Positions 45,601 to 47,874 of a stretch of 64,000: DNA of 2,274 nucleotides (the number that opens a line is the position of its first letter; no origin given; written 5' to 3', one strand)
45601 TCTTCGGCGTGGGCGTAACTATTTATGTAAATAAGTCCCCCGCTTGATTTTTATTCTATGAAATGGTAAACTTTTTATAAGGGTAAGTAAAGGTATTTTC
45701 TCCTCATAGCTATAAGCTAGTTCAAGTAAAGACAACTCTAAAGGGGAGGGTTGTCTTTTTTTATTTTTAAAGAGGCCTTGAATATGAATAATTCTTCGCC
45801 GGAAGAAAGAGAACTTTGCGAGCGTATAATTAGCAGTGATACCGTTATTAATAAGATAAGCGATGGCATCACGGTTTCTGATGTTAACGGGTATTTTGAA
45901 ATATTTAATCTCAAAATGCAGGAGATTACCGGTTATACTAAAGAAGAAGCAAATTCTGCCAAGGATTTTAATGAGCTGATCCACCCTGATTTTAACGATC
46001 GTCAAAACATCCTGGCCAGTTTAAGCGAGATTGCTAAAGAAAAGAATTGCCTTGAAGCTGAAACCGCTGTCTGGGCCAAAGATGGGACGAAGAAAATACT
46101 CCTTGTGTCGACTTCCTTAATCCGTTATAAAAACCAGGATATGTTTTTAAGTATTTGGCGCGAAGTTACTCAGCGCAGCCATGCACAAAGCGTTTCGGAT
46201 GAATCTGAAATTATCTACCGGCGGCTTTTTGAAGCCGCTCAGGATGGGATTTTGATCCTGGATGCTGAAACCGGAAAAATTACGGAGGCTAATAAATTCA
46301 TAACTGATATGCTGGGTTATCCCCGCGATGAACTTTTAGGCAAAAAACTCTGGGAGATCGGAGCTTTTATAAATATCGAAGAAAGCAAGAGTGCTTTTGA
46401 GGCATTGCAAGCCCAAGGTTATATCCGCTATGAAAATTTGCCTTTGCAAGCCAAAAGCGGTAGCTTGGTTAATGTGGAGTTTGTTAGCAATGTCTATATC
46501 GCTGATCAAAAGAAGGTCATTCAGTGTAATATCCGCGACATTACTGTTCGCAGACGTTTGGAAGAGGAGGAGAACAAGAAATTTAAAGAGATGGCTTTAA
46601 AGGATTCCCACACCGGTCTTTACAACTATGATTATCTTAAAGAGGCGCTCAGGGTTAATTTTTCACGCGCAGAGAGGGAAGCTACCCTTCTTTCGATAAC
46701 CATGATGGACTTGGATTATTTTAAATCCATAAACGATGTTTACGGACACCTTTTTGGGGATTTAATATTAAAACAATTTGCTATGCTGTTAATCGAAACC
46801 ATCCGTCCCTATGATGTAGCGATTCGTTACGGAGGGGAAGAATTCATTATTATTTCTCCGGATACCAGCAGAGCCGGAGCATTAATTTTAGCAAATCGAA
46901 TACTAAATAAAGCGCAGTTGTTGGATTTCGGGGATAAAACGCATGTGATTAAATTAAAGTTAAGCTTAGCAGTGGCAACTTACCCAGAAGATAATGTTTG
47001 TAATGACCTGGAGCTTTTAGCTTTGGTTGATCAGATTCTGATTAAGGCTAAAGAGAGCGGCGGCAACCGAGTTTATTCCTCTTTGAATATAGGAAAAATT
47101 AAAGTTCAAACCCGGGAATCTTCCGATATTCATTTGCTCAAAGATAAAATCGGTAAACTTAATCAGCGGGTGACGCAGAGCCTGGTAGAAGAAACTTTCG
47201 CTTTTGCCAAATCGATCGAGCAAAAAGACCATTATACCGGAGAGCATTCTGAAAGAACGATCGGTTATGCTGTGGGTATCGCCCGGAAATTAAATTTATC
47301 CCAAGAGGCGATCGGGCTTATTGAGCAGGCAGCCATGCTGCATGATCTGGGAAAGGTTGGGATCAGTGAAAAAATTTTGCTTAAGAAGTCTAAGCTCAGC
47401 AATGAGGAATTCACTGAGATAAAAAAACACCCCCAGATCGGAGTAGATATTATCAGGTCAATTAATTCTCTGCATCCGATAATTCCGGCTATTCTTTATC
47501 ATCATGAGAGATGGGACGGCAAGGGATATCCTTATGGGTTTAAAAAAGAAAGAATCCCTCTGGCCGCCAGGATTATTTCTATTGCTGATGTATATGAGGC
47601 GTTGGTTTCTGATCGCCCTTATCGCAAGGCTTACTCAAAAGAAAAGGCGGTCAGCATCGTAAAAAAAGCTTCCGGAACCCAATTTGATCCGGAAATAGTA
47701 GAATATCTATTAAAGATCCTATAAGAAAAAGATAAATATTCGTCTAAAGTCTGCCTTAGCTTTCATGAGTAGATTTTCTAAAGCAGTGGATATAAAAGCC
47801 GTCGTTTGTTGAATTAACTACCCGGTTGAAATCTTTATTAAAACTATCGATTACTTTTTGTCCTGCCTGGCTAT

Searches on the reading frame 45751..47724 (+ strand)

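Call 32: search_protein_families(library=pfam, proteins=[window:45751-47724:+])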
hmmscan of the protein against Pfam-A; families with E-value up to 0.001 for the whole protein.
window:45751-47724:+ (657 aa): 9 families
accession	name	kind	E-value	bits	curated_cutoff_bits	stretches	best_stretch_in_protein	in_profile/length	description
PF13487.12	HD_5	-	1.1e-35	123.3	27.2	1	487-649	5-170/170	HD domain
PF00990.26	GGDEF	-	1.5e-34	119.5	23.8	1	283-440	2-161/161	Diguanylate cyclase, GGDEF domain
PF01966.28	HD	-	6e-22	78.6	22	1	497-617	2-115/116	HD domain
PF13426.13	PAS_9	-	7.5e-19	68.4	27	2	165-265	2-102/103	PAS domain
PF00989.32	PAS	-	1.1e-17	64.5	22.6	2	156-201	3-47/113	PAS fold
PF13188.13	PAS_8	-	1.8e-13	50.3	21.8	1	156-209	3-52/65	PAS domain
PF08447.18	PAS_3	-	2.2e-09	37.9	25.6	1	55-129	7-80/89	PAS fold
PF08448.16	PAS_4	-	2.5e-06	28.1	23.1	0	160-203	1-43/110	PAS fold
PF12860.13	PAS_7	-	0.00035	21.1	27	0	33-78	1-46/115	PAS fold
